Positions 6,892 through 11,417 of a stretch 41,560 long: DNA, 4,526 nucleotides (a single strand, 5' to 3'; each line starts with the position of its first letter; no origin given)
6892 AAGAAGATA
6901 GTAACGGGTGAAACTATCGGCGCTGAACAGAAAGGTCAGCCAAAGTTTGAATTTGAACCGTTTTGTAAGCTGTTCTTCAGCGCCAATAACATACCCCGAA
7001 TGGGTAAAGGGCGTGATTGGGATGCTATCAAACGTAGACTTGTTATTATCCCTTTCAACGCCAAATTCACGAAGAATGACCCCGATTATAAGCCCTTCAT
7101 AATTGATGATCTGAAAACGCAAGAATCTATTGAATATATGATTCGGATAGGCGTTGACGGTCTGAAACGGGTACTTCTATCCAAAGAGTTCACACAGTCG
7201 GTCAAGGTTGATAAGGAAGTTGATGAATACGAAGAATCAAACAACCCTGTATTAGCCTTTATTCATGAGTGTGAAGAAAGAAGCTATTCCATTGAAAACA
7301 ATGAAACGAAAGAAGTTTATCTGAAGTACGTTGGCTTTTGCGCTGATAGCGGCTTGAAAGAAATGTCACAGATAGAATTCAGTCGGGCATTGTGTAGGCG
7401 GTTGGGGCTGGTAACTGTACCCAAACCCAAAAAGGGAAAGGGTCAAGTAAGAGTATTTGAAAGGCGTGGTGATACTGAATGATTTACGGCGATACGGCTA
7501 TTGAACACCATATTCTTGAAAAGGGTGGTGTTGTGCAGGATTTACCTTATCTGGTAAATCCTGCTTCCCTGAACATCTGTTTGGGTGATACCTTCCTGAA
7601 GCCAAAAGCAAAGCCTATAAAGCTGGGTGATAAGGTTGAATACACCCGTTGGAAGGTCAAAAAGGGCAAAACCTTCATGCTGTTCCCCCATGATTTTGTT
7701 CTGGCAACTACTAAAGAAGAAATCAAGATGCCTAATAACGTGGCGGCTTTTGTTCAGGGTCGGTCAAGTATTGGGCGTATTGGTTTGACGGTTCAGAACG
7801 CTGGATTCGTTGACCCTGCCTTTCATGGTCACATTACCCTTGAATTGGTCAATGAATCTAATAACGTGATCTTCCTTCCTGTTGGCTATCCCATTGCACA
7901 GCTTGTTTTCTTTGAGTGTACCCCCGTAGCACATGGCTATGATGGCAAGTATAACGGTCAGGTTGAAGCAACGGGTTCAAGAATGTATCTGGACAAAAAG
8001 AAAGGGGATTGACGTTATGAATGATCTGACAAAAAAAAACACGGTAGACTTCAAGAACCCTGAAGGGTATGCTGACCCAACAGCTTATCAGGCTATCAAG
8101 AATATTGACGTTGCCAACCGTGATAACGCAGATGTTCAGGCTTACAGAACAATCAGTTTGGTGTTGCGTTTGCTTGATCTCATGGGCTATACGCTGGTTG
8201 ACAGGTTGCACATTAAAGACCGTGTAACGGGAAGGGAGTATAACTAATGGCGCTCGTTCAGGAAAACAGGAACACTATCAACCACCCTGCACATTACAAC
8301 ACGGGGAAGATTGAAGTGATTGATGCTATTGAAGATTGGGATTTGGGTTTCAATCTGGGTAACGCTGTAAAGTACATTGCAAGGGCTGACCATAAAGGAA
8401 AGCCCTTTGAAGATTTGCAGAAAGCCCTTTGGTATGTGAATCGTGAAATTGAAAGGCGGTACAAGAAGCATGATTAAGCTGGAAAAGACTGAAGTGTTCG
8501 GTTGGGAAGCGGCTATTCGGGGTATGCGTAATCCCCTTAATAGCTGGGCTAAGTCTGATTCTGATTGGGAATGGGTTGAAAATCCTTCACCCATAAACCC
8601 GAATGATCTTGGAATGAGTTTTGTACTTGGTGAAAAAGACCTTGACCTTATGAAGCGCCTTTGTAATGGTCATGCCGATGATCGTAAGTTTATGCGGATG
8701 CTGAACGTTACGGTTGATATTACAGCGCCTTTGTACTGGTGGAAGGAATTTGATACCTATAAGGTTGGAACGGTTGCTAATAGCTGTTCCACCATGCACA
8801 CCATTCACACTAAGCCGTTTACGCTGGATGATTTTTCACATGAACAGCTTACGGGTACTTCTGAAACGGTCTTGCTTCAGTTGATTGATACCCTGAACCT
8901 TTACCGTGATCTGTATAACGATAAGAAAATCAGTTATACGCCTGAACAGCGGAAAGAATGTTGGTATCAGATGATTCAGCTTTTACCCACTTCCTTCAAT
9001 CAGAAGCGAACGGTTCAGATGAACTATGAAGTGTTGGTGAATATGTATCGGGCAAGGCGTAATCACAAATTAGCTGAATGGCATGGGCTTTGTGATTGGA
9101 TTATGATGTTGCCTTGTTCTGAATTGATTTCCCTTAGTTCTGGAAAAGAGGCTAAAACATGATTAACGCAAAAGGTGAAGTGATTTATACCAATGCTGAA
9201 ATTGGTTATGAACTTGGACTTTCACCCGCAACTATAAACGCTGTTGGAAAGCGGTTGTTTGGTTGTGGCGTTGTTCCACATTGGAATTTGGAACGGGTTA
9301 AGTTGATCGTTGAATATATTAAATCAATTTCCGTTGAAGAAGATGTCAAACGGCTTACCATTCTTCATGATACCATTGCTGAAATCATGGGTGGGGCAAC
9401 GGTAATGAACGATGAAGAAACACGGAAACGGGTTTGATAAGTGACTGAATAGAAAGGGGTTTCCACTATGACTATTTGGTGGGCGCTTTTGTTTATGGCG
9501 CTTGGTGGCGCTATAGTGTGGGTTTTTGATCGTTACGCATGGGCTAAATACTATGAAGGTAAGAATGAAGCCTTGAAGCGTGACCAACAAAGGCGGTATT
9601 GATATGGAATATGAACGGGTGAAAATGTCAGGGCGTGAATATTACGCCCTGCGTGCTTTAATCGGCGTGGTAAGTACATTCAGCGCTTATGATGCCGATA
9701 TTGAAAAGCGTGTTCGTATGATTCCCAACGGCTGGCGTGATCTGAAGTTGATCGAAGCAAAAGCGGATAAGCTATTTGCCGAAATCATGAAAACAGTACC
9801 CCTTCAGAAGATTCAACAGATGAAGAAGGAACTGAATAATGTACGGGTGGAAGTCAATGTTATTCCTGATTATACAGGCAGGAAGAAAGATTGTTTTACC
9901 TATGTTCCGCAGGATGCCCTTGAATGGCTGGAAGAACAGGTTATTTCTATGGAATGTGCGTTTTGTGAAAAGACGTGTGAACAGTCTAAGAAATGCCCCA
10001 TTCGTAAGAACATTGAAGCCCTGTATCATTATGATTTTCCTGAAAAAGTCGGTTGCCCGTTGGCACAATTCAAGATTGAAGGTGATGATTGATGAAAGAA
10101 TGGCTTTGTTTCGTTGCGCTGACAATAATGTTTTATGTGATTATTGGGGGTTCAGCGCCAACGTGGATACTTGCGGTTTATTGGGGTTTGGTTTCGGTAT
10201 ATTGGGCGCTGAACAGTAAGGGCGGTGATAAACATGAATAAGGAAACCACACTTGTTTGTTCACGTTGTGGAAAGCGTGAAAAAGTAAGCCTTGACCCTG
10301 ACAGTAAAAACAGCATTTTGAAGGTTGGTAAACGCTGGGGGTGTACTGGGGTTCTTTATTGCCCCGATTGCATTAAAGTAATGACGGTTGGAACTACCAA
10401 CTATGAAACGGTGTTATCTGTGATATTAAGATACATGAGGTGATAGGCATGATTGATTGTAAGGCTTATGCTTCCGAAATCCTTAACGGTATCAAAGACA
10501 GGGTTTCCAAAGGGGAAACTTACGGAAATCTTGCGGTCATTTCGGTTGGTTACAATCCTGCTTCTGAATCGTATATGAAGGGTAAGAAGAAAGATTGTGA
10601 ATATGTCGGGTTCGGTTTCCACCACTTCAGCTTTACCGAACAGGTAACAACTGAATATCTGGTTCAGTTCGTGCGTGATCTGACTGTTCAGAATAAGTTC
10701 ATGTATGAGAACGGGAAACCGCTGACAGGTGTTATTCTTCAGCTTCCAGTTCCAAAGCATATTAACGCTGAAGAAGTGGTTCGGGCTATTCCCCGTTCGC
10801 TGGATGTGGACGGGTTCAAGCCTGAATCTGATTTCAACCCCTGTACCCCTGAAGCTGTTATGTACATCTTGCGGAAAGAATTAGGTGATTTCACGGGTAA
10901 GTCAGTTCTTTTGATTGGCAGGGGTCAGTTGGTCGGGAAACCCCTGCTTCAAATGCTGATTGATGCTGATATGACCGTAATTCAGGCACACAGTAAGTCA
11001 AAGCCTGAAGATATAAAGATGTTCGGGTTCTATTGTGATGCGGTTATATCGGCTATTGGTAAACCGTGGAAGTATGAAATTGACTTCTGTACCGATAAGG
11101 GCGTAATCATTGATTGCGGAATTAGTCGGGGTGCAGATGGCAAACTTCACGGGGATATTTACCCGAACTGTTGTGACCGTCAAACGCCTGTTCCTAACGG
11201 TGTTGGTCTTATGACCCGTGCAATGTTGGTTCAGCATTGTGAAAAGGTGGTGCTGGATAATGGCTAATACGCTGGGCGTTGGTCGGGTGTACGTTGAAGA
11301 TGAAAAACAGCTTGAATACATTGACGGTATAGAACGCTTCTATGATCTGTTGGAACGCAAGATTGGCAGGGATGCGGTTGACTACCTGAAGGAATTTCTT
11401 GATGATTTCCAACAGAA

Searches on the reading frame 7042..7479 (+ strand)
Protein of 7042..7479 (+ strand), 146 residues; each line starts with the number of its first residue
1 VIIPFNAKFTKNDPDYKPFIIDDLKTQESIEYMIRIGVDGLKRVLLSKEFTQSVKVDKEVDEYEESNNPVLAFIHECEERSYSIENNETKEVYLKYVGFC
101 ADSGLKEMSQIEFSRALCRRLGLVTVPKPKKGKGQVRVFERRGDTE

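Call 89: predict_structure(alignment_id=A3)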
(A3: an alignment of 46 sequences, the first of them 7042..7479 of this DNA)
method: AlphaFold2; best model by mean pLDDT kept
length: 146 residues; sequences in the alignment: 46
mean_pLDDT: 83.1   pTM: 0.55
mean pLDDT of the five models: 83.1, 82.6, 81.1, 79.8, 78.8
residues with pLDDT >= 90: 59; 70-90: 65; 50-70: 17; < 50: 5
segments of 3 or more residues with pLDDT < 50: 1-4
pLDDT, mean of each block of 10 residues (from residue 1): 52 79 84 87 84 71 72 92 93 95 91 92 91 88 70
secondary structure, 60 per line:
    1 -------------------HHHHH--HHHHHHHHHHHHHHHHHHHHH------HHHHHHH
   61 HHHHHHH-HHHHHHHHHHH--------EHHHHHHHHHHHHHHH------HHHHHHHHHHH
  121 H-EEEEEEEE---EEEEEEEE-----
elements in order: H20-24 H27-47 H54-67 H69-79 H89-103 H110-121 E123-130 E134-141

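Call 92: fold_search(model_id=the predicted structure, library=pdb)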
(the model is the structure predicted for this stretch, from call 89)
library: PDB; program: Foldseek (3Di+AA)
matches with E <= 10: 753; with E <= 0.001: 0
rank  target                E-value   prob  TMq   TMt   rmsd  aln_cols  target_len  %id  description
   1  2qby_A                2.2e-02  0.94  0.33  0.15  13.9       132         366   17  Crystal structure of a heterodimer of Cdc6/Orc1 initiators bound to origin DNA (from S. solfataricus) (released 2007-09-11)
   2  2v1u_A                2.5e-02  0.97  0.36  0.16   7.9       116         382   15  STRUCTURE OF THE AEROPYRUM PERNIX ORC1 PROTEIN IN COMPLEX WITH DNA (released 2007-09-18)
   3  7jgr_G                3.7e-02  0.91  0.35  0.16  11.0       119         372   14  Structure of Drosophila ORC bound to DNA (84 bp) and Cdc6 (released 2020-09-09)
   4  8s0c_A                5.8e-02  0.82  0.32  0.39   7.2       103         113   19  H. sapiens ORC1-5 bound to double stranded DNA as part of the MCM-ORC complex (released 2024-10-02)
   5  9bcx_I                1.0e-01  0.57  0.33  0.16  11.2       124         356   15  Cryo-EM structure of the S. cerevisiae ORC-Cdc6-Mcm2-7-DNA complex with a fully closed Mcm2-Mcm5 DNA entry gate (released 2025-01-01)
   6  7dg2_A                1.1e-01  0.92  0.35  0.24   3.8        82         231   13  Nse1-Nse3-Nse4 complex (released 2021-05-26)
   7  7ctf_A                1.1e-01  0.80  0.29  0.37   5.9        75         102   23  Human origin recognition complex 1-5 State II (released 2021-01-06)
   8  7tjj_I                1.3e-01  0.89  0.35  0.15   4.1        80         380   16  S. cerevisiae ORC bound to 84 bp ARS1 DNA and Cdc6 (state 1) with docked Orc6 N-terminal domain (released 2022-10-05)
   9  4fht_B                1.3e-01  0.77  0.28  0.29   4.5        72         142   18  Crystal Structure of the PcaV transcriptional regulator from Streptomyces coelicolor in complex with its natural ligan (released 2013-04-24)
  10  9a4a_B                1.3e-01  0.69  0.30  0.30  11.8       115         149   15  Model of YLAN-FUR by crosslinking MS and deep learning (released 2024-09-18)
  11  8s0e_A                1.4e-01  0.77  0.30  0.14   5.7        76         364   25  H. sapiens OCCM bound to double stranded DNA (released 2024-10-02)
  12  7jpp_A                1.4e-01  0.75  0.28  0.38   5.8        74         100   26  ORC-O2WH: Human Origin Recognition Complex (ORC) with dynamic/unresolved ORC1 AAA+ domain (released 2020-09-09)
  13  6h1c_A                1.4e-01  0.63  0.28  0.30   5.1        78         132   15  Structure of Ferric uptake regulator from Pseudomonas aeruginosa with manganese. (released 2019-07-31)
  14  5v8f_9                1.6e-01  0.72  0.39  0.18  10.1       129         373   15  Structural basis of MCM2-7 replicative helicase loading by ORC-Cdc6 and Cdt1 (released 2017-05-10)
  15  7jgr_A                1.6e-01  0.69  0.29  0.13   6.5        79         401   13  Structure of Drosophila ORC bound to DNA (84 bp) and Cdc6 (released 2020-09-09)
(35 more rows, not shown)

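Call 99: search_protein_families(library=pfam, proteins=[window:7042-7479:+], max_evalue=10)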
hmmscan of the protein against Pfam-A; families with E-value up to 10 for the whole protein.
window:7042-7479:+ (146 aa): 3 families
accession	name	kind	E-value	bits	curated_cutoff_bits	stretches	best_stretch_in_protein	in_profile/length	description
PF03288.22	Pox_D5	-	2.8e-05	24.9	21.4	1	66-117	2-53/86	Poxvirus D5 protein-like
PF09079.17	Cdc6_C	-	0.012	16.1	25.1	1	85-132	27-76/96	CDC6, C terminal winged helix domain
PF02257.21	RFX_DNA_binding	-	0.17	13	27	1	89-116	22-49/79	RFX DNA-binding domain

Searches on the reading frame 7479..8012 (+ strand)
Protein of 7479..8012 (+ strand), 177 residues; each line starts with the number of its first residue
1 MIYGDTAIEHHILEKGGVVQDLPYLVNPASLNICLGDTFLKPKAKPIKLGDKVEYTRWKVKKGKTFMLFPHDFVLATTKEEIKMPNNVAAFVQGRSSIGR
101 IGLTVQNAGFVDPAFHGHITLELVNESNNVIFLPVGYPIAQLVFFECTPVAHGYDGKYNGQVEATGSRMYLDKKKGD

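Call 12: search_protein_families(library=phrogs, proteins=[window:7479-8012:+], max_evalue=0.001)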
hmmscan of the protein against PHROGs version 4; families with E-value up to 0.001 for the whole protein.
window:7479-8012:+ (177 aa): 2 families
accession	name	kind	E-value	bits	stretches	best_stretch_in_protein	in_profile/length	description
phrog_1663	-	DNA, RNA and nucleotide metabolism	6.7e-45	154.5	1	1-175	50-224/303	dCTP deaminase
phrog_135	-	DNA, RNA and nucleotide metabolism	0.00031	21.4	1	66-149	178-266/463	dUTPase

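Call 13: search_protein_families(library=pfam, proteins=[window:7479-8012:+], max_evalue=0.01)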
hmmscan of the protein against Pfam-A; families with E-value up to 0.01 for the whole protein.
window:7479-8012:+ (177 aa): 3 families
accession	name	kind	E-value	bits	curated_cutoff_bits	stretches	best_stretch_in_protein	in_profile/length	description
PF22769.1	DCD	-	1.5e-29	103.5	27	1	2-146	1-152/153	dCTP deaminase-like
PF00692.24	dUTPase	-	6.9e-11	42.5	22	1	64-148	22-105/129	dUTPase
PF22569.1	DCD_C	-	0.00039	20.2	22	1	59-118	71-128/192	2'-deoxycytidine 5'-triphosphate deaminase (DCD), C-terminal domain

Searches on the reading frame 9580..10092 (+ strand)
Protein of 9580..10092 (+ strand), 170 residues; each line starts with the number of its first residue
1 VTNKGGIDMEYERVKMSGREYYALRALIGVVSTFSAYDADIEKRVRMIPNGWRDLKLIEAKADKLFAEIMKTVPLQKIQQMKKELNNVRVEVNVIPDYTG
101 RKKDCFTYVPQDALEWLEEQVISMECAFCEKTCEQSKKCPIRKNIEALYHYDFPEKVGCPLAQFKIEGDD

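Call 12: search_protein_families(library=phrogs, proteins=[window:9580-10092:+], max_evalue=0.001)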
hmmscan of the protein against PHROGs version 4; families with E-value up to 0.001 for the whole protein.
window:9580-10092:+ (170 aa): 0 families

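Call 13: search_protein_families(library=pfam, proteins=[window:9580-10092:+], max_evalue=0.01)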
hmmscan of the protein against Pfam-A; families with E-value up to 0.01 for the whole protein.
window:9580-10092:+ (170 aa): 2 families
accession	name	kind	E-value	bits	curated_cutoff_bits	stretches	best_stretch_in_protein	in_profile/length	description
PF18892.5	DUF5651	-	0.0027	18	27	1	111-153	3-42/53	Family of unknown function (DUF5651)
PF16828.10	GAGBD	-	0.0084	16.8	27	0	74-152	5-80/152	GAG-binding domain on surface antigen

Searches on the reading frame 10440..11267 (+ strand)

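Call 10: search_protein_families(library=pfam, proteins=[window:10440-11267:+], max_evalue=0.01)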
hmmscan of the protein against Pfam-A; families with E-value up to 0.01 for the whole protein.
window:10440-11267:+ (275 aa): 2 families
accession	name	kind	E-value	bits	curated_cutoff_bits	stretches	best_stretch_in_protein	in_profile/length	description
PF02882.25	THF_DHG_CYH_C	-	1.8e-32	112.3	27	1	129-267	12-152/160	Tetrahydrofolate dehydrogenase/cyclohydrolase, NAD(P)-binding domain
PF00763.28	THF_DHG_CYH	-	2e-21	76.8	32.8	1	5-124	1-115/115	Tetrahydrofolate dehydrogenase/cyclohydrolase, catalytic domain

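Call 11: search_protein_families(library=phrogs, proteins=[window:10440-11267:+], max_evalue=0.001)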
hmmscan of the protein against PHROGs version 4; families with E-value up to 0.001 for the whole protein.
window:10440-11267:+ (275 aa): 1 family
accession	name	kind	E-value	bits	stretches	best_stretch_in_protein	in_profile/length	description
phrog_7320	-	other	1.3e-53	183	1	2-268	3-276/285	tetrahydrofolate dehydrogenase and cyclohydrolase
